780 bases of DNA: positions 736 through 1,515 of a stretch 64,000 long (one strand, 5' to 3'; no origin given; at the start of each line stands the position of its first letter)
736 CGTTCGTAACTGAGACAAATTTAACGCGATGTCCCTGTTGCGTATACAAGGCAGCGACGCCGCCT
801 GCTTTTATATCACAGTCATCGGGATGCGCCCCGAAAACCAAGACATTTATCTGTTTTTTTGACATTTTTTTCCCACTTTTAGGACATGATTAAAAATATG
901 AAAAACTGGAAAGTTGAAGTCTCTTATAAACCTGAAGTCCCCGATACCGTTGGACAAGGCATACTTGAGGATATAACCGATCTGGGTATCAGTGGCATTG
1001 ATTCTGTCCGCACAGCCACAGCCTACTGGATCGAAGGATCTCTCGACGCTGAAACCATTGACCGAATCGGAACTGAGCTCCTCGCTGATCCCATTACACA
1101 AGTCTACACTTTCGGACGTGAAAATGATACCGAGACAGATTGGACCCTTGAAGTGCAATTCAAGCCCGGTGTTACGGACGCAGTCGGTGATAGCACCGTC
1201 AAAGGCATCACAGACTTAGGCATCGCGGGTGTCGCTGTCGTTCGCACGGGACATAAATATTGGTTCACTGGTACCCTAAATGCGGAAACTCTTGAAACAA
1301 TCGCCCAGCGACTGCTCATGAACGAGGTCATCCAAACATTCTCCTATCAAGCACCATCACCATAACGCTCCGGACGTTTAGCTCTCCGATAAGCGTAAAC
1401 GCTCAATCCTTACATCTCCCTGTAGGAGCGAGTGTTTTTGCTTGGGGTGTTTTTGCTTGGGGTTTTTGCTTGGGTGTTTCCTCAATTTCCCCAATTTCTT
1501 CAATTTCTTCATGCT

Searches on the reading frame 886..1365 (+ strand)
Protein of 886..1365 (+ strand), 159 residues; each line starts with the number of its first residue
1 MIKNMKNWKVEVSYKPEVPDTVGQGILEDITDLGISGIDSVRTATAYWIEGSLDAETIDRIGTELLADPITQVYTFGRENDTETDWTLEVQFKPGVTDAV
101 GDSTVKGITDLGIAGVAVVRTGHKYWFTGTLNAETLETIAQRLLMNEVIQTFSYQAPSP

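Call 39: search_protein_families(library=pfam, proteins=[window:886-1365:+], max_evalue=0.001)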
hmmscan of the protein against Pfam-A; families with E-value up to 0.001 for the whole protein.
window:886-1365:+ (159 aa): 2 families
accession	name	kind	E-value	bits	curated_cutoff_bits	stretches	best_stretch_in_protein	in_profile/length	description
PF02700.19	PurS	-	5.7e-19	68.5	22.2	2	87-155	3-76/77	Phosphoribosylformylglycinamidine (FGAM) synthase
PF24263.1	DUF7464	-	0.00036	20.4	27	0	103-135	20-49/61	Domain of unknown function (DUF7464)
